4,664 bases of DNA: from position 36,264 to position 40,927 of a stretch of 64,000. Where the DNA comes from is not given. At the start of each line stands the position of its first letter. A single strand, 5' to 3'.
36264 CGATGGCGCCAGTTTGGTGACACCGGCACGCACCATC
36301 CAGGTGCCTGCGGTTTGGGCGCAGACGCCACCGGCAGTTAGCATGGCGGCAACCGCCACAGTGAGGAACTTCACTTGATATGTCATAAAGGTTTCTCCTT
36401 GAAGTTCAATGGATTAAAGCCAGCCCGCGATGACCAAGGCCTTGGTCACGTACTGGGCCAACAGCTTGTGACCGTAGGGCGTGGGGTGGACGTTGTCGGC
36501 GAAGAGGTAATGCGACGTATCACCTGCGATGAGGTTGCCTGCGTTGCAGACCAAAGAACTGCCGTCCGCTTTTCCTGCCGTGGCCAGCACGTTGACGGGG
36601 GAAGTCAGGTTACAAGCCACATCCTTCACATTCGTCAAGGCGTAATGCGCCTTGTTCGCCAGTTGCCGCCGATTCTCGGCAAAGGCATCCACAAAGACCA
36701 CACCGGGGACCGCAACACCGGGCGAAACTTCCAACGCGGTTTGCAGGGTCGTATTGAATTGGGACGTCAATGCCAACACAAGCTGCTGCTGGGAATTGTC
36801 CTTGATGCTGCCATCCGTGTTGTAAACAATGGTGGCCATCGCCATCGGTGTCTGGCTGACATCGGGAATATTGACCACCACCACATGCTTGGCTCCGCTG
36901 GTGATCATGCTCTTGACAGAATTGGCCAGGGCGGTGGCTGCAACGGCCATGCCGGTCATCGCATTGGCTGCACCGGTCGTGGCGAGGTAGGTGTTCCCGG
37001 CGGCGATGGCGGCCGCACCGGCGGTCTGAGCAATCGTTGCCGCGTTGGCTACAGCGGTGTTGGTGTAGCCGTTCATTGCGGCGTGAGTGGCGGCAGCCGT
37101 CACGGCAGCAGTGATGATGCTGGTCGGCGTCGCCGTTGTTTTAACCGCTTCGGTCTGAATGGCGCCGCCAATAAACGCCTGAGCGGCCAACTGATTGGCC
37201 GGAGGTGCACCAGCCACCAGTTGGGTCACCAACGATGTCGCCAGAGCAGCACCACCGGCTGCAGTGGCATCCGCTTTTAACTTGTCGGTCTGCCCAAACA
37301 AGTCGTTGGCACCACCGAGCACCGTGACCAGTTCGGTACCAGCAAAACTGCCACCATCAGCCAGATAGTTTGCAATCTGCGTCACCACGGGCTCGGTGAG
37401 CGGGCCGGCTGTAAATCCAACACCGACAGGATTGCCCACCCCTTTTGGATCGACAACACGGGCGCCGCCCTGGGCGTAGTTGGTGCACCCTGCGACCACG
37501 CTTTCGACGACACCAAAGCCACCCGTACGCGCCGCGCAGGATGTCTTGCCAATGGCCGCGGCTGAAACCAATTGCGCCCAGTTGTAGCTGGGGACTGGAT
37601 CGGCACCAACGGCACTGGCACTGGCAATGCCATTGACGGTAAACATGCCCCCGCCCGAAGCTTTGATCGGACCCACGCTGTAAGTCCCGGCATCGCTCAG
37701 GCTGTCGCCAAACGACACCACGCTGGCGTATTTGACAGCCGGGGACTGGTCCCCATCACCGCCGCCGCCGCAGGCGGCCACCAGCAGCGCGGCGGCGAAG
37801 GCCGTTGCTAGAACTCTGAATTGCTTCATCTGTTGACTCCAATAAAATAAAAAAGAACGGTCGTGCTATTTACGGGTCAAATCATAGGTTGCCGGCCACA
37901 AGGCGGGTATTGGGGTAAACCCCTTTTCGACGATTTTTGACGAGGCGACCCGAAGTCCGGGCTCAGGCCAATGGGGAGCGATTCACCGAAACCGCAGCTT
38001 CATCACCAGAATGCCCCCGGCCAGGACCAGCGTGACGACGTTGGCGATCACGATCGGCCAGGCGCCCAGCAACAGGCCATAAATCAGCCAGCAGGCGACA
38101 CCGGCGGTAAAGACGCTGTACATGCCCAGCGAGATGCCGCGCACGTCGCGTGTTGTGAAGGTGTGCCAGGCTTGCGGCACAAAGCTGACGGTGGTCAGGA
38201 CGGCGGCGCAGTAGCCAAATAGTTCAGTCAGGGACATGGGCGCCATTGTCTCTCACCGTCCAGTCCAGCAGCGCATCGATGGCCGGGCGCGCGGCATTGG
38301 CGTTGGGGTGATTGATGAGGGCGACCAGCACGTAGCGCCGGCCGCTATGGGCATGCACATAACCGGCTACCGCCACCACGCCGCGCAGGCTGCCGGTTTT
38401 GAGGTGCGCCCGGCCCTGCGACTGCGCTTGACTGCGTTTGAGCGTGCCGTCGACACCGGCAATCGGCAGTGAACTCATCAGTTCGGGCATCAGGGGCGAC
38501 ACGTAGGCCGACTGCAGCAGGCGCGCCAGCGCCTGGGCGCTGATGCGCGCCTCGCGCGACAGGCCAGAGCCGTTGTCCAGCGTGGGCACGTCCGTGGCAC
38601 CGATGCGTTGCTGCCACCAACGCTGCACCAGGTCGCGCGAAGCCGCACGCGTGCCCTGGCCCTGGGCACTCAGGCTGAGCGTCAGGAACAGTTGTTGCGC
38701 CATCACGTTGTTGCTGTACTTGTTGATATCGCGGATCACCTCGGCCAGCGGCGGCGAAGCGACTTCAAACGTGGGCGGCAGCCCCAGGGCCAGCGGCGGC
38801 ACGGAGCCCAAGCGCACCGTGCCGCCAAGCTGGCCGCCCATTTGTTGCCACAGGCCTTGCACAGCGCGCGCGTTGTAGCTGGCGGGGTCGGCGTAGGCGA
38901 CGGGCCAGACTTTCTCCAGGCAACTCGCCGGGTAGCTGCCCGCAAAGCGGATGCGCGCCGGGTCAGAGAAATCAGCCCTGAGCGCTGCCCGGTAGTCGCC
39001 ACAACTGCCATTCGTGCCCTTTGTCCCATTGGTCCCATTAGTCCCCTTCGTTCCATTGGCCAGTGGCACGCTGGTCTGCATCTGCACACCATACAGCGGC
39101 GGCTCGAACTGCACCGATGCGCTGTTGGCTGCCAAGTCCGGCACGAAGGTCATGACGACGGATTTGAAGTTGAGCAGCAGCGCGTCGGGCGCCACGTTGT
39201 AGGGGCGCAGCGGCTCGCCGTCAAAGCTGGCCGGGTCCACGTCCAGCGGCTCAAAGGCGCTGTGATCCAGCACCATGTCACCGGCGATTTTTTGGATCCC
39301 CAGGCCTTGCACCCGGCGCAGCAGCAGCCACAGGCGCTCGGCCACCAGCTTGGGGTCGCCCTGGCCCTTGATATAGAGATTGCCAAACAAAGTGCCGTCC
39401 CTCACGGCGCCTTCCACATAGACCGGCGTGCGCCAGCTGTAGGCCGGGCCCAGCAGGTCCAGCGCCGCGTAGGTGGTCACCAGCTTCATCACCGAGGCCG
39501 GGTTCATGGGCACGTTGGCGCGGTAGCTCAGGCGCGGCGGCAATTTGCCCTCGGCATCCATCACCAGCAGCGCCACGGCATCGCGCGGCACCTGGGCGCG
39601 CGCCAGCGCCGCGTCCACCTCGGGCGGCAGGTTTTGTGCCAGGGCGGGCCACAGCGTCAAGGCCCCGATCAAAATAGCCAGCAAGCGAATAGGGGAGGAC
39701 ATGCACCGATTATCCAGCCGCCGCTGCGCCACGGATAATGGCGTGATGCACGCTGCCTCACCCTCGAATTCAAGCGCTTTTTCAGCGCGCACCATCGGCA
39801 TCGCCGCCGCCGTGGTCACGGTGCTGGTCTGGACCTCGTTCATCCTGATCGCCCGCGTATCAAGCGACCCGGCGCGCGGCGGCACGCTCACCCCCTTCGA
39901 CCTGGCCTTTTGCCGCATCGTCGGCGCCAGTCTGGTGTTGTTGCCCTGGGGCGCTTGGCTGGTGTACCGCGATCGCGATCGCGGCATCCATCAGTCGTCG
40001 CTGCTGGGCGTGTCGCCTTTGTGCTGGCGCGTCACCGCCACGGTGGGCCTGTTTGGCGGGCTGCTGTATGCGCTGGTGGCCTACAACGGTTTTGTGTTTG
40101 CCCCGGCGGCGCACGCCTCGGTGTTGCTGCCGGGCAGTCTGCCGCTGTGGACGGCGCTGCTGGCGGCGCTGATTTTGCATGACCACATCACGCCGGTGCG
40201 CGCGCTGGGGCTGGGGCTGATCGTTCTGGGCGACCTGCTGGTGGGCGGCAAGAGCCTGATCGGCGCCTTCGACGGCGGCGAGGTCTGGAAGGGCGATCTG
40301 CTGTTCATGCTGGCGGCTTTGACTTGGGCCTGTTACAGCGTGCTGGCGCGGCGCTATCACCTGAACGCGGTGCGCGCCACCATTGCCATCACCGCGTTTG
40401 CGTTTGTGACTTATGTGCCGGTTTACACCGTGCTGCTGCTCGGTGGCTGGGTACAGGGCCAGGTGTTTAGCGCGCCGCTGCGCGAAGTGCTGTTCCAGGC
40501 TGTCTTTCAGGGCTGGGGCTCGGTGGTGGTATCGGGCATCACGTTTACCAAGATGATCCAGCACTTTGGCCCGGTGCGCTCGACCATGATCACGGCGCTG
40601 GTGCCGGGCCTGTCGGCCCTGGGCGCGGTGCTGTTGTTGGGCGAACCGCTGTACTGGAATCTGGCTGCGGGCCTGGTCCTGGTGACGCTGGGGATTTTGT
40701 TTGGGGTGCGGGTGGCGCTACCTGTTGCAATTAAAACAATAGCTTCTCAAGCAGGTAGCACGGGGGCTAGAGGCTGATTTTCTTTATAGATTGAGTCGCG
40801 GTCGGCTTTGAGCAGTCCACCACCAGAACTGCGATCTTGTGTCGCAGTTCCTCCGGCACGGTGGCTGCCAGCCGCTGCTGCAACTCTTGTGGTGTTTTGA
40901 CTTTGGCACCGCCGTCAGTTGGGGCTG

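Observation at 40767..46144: DUF4143 AAA+ ATPase coupled to a 1372-aa NACHT-like NTPase ending in a PD-(D/E)xK-like module: candidate undescribed defence system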

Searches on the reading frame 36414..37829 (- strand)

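Call 20: search_protein_families(library=ncbifam, proteins=[window:36414-37829:-], max_evalue=0.001)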
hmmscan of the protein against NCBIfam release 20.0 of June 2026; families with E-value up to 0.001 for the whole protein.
window:36414-37829:- (471 aa): 3 families
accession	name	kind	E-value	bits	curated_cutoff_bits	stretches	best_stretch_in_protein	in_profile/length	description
NF045906.1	LysophlipPlaALeg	equivalog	1.4e-16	60.5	450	1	278-465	129-299/305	GDSL family lysophospholipase PlaA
NF041609.1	esterase_EstP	equivalog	7.3e-11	41.1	1000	1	225-470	117-331/642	esterase EstP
NF045907.1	LplActasePlaCLeg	equivalog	5.5e-10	38.6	700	1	300-469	247-420/429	lysophospholipase/glycerophospholipid:cholesterol acyltransferase PlaC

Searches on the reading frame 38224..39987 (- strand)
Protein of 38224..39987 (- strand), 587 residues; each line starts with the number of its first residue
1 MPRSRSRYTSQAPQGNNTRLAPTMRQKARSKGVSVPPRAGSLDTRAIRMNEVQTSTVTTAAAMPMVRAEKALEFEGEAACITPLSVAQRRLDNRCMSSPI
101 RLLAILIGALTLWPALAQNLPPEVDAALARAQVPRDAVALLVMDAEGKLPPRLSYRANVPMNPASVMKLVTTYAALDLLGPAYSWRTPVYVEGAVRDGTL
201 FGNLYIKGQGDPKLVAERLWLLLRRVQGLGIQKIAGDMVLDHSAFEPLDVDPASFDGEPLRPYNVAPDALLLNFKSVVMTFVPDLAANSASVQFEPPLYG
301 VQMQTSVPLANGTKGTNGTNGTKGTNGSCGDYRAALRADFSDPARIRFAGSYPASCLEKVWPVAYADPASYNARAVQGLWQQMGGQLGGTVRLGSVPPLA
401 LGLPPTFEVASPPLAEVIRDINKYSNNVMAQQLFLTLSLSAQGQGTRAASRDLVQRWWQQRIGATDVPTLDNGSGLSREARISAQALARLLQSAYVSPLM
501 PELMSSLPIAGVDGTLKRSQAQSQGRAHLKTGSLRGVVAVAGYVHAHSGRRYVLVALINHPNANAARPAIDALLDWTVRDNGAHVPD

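Call 20: search_protein_families(library=ncbifam, proteins=[window:38224-39987:-], max_evalue=0.001)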
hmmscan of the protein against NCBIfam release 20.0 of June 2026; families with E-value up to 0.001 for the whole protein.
window:38224-39987:- (587 aa): 2 families
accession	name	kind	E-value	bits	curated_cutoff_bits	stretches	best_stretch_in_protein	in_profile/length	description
TIGR00666.1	PBP4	equivalog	9.1e-54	182.7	107.8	1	154-559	7-396/397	D-alanyl-D-alanine carboxypeptidase/D-alanyl-D-alanine endopeptidase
NF008322.0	PRK11113.1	equivalog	2.9e-41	141.5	527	2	364-560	245-447/477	serine-type D-Ala-D-Ala carboxypeptidase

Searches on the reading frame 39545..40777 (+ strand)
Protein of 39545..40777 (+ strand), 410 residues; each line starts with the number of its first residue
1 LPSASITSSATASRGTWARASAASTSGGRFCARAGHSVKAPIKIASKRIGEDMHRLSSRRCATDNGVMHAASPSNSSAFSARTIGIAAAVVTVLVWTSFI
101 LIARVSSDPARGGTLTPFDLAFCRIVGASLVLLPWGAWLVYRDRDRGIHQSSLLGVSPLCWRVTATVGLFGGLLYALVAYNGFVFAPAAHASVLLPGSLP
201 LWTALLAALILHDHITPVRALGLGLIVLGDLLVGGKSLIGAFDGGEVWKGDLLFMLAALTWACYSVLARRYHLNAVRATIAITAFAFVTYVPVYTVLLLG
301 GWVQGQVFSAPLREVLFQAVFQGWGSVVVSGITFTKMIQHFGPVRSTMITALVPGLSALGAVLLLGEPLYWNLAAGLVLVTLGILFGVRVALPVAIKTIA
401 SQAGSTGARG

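Call 20: search_protein_families(library=ncbifam, proteins=[window:39545-40777:+], max_evalue=0.001)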
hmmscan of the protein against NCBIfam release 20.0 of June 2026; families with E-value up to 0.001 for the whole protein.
window:39545-40777:+ (410 aa): 1 family
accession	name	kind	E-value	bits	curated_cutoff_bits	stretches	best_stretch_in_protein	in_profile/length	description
NF050091.1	ArAmAcExpYddG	equivalog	1.3e-07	31.4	300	1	162-289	66-188/285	aromatic amino acid exporter YddG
